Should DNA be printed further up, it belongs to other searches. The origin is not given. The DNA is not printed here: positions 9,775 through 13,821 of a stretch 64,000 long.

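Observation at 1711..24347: The F-type operon is split: traA-L-E-K and traB-V-C are separated by about 12.6 kb of non-canonical genes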

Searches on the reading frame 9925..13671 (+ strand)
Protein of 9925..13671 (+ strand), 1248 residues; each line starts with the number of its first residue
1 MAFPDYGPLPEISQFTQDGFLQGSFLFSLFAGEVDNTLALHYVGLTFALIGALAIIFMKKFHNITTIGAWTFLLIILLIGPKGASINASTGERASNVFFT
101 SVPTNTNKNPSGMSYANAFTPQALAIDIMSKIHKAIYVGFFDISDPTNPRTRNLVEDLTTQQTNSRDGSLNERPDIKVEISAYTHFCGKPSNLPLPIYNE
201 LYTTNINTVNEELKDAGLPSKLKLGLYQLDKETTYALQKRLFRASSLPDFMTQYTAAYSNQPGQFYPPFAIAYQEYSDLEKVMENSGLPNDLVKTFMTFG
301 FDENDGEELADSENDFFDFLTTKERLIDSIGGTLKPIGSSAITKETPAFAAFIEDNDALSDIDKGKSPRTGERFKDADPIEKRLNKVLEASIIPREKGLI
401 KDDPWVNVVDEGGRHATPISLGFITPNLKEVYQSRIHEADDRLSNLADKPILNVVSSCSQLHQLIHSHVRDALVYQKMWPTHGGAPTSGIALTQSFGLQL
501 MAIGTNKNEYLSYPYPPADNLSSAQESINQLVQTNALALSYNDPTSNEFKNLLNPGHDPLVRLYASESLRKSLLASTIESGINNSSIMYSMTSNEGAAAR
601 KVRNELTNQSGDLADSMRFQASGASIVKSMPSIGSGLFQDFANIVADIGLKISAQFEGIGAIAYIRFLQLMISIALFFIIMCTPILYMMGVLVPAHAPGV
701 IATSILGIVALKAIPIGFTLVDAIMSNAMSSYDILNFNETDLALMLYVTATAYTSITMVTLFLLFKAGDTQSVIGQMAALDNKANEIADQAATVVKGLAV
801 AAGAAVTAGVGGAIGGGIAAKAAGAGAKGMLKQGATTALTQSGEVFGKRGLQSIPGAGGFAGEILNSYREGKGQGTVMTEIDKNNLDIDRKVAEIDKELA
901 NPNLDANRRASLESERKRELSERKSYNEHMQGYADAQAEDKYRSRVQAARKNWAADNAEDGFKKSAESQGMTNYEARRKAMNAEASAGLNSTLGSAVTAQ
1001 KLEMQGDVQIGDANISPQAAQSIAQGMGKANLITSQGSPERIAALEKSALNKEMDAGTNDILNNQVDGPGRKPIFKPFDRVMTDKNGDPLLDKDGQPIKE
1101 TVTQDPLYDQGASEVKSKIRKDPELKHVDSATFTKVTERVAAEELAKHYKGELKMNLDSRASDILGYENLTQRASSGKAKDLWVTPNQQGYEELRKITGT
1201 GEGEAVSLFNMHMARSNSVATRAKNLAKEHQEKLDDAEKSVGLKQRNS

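Call 3: search_protein_families(library=pfam, proteins=[window:9925-13671:+], max_evalue=0.01)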
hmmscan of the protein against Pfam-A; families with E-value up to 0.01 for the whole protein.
window:9925-13671:+ (1248 aa): 0 families

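Call 9: search_protein_families(library=ncbifam, proteins=[window:9925-13671:+], max_evalue=0.1)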
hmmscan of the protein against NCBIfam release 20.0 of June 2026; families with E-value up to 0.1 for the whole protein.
window:9925-13671:+ (1248 aa): 0 families

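Call 103: search_solved_structures(query=A11, max_evalue=5)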
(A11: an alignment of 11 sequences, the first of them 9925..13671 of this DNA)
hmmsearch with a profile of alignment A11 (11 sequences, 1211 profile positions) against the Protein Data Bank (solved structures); distinct sequences matched with E-value up to 5: 2.
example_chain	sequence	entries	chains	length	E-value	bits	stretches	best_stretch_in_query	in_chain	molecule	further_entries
6xns_A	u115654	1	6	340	1.2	10.4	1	930-1048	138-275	C3_crown-05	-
7pnt_U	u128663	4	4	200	2.4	9.3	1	923-1023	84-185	28S ribosomal protein S26, mitochondrial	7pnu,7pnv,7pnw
